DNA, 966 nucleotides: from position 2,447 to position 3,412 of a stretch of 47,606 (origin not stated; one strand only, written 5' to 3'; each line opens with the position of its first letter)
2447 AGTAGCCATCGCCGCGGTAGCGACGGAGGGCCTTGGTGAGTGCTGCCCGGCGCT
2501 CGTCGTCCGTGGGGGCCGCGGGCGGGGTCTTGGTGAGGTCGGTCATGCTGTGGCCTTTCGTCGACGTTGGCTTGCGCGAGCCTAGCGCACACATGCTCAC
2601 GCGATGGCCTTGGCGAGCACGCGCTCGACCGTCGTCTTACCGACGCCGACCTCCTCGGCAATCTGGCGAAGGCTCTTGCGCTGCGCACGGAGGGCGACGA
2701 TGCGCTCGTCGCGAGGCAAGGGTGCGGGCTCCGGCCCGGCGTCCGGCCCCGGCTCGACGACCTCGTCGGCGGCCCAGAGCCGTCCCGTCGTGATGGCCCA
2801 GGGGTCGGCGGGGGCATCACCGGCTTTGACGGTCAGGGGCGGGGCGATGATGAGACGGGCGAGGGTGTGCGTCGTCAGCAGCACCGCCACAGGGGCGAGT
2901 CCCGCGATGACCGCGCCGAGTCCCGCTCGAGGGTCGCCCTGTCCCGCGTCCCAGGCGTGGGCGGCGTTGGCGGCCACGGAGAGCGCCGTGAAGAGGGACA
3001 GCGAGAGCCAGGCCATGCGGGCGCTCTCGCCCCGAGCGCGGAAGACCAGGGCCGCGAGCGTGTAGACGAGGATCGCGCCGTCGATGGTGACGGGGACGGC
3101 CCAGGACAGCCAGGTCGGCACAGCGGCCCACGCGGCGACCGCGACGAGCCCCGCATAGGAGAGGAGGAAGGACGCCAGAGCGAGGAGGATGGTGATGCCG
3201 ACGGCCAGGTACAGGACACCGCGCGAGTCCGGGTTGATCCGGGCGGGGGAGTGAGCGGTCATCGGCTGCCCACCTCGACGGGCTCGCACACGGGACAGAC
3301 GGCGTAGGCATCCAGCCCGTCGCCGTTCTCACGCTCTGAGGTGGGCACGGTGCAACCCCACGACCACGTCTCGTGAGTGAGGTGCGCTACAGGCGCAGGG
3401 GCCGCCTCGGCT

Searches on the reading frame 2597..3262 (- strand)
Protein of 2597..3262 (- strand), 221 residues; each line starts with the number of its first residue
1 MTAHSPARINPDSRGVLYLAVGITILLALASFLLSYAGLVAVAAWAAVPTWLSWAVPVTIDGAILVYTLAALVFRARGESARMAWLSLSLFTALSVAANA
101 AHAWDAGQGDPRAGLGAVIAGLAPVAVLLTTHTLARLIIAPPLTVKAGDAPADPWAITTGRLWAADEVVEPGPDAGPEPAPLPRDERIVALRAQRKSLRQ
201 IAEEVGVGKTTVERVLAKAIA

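Call 20: search_protein_families(library=pfam, proteins=[window:2597-3262:-], max_evalue=0.1)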
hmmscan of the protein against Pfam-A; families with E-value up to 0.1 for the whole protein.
window:2597-3262:- (221 aa): 11 families
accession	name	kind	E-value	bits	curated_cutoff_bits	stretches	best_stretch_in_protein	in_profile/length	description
PF10935.13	DUF2637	-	5.8e-13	49.5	22.8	1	20-131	3-107/161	Protein of unknown function (DUF2637)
PF13936.12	HTH_38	-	5.1e-05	23.4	27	1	186-218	11-43/44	Helix-turn-helix domain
PF02796.21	HTH_7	-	6.4e-05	23.4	23.8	1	186-218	12-44/45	Helix-turn-helix domain of resolvase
PF19889.5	DUF6362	-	7.8e-05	23.4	31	1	184-220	59-95/98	Domain of unknown function (DUF6362)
PF13384.12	HTH_23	-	0.00047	20.3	24.6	1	187-216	9-38/50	Homeodomain-like domain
PF13542.12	HTH_Tnp_ISL3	-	0.00081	19.2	27.4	1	189-217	20-48/51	Helix-turn-helix domain of transposase family ISL3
PF00356.27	LacI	-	0.013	15.8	27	1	198-218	2-22/46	Bacterial regulatory proteins, lacI family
PF04967.18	HTH_10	-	0.02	15.2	23.1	1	194-220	22-48/53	HTH DNA binding domain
PF08281.18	Sigma70_r4_2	-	0.032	14.3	25.7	1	183-219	13-50/54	Sigma-70, region 4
PF13518.12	HTH_28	-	0.044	14.3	25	1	187-218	4-35/52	Helix-turn-helix domain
PF04545.22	Sigma70_r4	-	0.098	12.6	24.1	0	183-220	7-45/50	Sigma-70, region 4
